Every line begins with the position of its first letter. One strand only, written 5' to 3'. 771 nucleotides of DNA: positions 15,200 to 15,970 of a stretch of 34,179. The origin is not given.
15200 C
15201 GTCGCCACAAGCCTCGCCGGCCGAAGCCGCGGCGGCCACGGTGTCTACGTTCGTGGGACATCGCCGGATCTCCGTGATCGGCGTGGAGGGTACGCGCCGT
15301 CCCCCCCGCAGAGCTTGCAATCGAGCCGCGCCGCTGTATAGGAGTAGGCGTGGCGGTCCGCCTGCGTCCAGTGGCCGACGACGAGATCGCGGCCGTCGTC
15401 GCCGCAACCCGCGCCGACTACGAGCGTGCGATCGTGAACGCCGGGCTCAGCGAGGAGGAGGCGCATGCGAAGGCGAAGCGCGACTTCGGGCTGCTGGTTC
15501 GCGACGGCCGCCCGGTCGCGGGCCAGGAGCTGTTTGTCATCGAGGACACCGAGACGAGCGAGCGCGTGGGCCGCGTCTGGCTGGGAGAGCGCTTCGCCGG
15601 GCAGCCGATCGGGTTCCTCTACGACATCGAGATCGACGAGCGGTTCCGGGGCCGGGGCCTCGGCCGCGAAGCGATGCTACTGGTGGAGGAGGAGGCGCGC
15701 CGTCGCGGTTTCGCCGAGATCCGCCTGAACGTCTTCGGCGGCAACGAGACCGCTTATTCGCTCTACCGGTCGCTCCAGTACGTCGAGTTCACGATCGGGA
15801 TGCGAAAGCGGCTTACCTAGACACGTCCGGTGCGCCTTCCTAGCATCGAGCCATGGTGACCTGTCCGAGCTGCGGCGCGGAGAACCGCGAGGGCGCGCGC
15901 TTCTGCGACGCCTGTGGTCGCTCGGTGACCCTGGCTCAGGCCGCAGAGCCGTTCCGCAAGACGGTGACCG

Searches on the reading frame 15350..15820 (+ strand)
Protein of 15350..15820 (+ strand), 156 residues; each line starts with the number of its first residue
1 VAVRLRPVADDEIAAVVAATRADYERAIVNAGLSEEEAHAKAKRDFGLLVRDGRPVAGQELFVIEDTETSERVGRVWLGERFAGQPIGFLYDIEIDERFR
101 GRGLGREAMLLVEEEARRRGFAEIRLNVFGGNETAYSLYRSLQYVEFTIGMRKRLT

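Call 15: search_protein_families(library=pfam, proteins=[window:15350-15820:+])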
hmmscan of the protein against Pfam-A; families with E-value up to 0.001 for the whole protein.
window:15350-15820:+ (156 aa): 4 families
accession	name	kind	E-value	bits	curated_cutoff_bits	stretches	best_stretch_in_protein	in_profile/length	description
PF00583.31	Acetyltransf_1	-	2.9e-12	47.3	20.7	1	60-142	34-114/116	Acetyltransferase (GNAT) family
PF13508.13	Acetyltransf_7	-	4.2e-06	27.5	27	1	59-145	3-83/84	Acetyltransferase (GNAT) domain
PF13302.13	Acetyltransf_3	-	2.4e-05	25.5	25.4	1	3-137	2-130/138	Acetyltransferase (GNAT) domain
PF08445.16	FR47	-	2.5e-05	24.6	22.1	1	85-146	19-79/86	FR47-like protein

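Call 88: find_encoding_contigs(protein=window:15350-15820:+, flank=6000, max_places=8)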
Protein window:15350-15820:+ (156 aa): 1 contig read that carries it; 1 place shown.
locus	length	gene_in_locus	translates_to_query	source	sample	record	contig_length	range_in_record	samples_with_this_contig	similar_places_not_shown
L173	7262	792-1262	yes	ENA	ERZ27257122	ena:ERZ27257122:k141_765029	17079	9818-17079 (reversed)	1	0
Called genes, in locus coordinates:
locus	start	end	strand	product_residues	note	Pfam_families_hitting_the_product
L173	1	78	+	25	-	?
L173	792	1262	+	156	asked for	PF00583:Acetyltransf_1, PF13508:Acetyltransf_7 (weak), PF08445:FR47 (faint)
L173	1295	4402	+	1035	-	PF00211:Guanylate_cyc, PF13240:Zn_Ribbon_1, PF13191:AAA_16, PF13401:AAA_22 (faint), PF13424:TPR_12 (faint)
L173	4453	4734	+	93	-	-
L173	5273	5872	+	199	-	PF00881:Nitroreductase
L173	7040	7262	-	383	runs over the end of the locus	PF07690:MFS_1, PF12832:MFS_1_like, PF06779:MFS_4 (weak), PF07690:MFS_1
